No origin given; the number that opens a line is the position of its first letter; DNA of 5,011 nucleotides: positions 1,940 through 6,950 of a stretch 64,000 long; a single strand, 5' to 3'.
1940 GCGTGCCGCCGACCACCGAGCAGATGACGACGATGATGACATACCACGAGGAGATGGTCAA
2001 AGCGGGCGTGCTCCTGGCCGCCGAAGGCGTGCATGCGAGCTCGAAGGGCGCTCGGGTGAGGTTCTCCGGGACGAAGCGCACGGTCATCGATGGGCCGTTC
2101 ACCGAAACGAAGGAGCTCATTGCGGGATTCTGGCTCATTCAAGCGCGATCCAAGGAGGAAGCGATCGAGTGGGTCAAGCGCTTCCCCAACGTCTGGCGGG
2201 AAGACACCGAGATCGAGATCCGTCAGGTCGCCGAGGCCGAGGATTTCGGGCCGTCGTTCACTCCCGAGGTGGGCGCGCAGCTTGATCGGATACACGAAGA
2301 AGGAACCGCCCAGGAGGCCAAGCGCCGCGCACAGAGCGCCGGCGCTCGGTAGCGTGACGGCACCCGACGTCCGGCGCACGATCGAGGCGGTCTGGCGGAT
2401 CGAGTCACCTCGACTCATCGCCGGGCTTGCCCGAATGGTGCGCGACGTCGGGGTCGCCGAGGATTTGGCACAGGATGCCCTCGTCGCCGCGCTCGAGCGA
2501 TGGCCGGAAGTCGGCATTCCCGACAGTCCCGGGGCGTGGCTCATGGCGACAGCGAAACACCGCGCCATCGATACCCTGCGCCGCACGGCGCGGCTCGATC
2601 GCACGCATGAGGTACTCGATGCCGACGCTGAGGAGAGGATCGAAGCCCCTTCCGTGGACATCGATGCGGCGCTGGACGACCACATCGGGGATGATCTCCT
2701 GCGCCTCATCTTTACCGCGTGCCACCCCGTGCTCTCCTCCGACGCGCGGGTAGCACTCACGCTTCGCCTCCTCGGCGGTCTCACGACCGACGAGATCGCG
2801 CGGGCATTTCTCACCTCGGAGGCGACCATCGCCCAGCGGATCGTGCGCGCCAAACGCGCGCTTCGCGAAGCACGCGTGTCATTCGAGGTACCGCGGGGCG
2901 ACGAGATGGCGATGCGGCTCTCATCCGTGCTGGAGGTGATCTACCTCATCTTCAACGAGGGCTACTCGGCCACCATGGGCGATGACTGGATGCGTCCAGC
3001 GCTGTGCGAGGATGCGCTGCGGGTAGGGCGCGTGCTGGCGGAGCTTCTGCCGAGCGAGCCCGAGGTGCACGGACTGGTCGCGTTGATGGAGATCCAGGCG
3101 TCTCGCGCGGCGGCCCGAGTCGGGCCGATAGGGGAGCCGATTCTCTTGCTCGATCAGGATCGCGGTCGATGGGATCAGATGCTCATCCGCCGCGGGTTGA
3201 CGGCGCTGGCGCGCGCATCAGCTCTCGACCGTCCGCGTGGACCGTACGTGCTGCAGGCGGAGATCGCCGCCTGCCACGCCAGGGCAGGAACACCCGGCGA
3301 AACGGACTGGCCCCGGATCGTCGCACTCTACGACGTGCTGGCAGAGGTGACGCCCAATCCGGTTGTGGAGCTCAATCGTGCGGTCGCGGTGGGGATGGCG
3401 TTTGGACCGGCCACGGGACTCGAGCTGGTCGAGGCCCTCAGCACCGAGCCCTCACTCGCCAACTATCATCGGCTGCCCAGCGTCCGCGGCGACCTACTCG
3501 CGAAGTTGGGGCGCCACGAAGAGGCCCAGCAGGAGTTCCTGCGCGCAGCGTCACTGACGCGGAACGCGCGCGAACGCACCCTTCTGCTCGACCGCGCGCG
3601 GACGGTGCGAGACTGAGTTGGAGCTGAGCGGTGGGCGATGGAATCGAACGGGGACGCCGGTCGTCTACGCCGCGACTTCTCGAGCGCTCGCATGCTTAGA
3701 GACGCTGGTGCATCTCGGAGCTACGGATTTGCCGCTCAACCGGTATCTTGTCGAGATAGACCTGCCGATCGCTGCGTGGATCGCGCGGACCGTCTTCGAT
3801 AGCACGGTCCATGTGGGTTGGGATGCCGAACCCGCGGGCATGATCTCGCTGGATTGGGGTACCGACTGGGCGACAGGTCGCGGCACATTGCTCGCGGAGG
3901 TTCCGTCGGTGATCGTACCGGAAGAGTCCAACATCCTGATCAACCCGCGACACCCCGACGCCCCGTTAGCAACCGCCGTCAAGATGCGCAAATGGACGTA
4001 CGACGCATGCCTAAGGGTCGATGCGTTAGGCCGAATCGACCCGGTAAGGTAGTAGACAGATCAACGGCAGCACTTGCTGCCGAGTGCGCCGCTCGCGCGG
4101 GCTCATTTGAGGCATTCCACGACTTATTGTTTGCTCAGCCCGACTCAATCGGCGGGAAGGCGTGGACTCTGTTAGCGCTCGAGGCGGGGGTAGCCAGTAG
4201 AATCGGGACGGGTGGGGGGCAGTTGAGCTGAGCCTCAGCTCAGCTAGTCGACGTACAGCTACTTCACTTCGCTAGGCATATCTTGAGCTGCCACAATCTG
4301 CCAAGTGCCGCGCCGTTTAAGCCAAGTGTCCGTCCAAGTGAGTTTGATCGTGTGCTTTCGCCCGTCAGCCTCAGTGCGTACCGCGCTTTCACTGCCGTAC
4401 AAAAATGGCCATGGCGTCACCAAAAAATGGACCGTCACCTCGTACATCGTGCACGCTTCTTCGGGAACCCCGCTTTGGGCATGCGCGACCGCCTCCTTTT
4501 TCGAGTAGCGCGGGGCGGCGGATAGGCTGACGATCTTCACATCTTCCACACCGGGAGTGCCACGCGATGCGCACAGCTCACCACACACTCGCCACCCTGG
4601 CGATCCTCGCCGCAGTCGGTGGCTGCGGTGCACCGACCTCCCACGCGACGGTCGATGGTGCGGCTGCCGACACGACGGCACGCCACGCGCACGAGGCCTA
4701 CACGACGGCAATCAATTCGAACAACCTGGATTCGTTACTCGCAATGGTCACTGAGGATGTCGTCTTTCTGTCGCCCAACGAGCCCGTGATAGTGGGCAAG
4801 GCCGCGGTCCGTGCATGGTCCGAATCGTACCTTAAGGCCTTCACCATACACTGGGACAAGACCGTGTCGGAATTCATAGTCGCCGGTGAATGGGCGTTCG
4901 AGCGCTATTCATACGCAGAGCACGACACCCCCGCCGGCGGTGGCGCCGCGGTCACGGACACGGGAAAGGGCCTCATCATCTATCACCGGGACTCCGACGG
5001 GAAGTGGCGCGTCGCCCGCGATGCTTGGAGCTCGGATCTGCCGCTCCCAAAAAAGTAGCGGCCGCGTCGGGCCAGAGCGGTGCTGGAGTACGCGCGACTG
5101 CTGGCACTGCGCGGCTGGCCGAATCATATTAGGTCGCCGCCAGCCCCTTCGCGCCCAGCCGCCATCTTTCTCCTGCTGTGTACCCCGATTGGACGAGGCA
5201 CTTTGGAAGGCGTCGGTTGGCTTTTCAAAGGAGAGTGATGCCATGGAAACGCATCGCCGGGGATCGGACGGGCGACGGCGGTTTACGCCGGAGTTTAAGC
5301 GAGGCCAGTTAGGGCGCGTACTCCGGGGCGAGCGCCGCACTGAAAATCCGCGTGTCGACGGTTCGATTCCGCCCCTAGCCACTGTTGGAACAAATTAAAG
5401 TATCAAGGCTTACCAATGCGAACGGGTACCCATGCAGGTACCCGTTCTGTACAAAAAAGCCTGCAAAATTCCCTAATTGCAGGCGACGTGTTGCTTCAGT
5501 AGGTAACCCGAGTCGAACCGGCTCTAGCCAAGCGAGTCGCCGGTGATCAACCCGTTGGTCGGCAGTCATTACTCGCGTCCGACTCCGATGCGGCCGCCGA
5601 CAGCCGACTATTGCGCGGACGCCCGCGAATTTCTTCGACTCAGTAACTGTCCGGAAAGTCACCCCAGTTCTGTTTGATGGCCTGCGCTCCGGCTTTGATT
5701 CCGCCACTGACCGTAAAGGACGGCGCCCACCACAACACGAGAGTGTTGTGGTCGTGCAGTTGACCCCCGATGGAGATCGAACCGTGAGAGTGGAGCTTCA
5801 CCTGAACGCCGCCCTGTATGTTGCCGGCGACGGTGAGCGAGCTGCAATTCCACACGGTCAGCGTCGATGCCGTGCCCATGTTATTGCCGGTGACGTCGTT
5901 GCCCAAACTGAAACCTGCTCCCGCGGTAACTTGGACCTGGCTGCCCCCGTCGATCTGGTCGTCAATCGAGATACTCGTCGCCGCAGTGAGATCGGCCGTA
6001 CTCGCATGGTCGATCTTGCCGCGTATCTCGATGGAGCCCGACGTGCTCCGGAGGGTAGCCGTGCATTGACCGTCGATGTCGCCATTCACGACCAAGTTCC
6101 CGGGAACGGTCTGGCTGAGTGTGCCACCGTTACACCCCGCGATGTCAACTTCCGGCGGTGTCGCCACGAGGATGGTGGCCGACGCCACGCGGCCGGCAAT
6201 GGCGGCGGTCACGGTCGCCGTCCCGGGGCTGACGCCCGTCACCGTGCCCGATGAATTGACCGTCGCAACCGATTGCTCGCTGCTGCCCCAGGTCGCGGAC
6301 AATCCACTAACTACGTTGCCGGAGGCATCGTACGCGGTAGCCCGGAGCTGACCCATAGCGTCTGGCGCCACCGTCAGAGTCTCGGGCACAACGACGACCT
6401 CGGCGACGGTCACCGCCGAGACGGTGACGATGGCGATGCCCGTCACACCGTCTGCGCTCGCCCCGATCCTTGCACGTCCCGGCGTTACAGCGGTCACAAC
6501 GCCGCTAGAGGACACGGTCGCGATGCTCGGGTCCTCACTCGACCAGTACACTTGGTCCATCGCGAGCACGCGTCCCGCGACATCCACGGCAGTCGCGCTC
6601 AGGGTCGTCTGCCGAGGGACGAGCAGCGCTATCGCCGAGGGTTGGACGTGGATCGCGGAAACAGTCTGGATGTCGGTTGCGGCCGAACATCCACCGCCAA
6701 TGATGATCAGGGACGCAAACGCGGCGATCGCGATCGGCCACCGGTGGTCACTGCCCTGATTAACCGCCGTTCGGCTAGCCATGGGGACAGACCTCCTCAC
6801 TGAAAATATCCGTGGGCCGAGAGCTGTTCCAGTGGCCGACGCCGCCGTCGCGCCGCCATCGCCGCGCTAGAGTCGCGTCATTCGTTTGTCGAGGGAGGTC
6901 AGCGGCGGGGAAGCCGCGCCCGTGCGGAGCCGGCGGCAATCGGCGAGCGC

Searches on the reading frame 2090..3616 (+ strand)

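Call 10: search_protein_families(library=pfam, proteins=[window:2090-3616:+], max_evalue=0.0001)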
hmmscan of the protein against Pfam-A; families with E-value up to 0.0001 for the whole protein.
window:2090-3616:+ (508 aa): 4 families
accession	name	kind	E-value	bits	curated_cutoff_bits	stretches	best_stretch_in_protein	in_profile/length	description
PF20239.3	DUF6596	-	5.6e-36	123.4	27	1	276-376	1-101/102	Family of unknown function (DUF6596)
PF04542.20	Sigma70_r2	-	5.3e-11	42.6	24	1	107-168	7-70/71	Sigma-70 region 2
PF08281.18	Sigma70_r4_2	-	2.3e-10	40.4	25.7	1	207-258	3-54/54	Sigma-70, region 4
PF04545.22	Sigma70_r4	-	7.8e-05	22.6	24.1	0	215-260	5-50/50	Sigma-70, region 4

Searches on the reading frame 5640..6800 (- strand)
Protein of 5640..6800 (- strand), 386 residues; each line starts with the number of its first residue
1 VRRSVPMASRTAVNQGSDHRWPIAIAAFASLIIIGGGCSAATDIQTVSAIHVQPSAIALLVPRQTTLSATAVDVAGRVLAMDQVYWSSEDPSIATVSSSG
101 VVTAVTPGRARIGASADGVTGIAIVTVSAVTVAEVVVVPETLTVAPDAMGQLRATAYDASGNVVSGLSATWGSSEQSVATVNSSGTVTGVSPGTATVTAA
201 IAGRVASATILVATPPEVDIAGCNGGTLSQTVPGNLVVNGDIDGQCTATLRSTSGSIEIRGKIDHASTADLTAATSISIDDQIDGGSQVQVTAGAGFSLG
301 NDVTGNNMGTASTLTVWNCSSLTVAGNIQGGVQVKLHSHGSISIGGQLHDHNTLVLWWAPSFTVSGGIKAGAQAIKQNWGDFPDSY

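Call 10: search_protein_families(library=pfam, proteins=[window:5640-6800:-], max_evalue=0.0001)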
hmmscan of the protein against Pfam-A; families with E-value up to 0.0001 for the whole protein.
window:5640-6800:- (386 aa): 2 families
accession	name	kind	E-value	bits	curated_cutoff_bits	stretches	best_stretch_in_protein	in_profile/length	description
PF02368.24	Big_2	-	1.2e-14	54.4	22.8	2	132-199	2-66/79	Bacterial Ig-like domain (group 2)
PF22359.2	Big-like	-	4.2e-07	30.5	27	0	86-129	5-48/48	Bacterial Ig-like domain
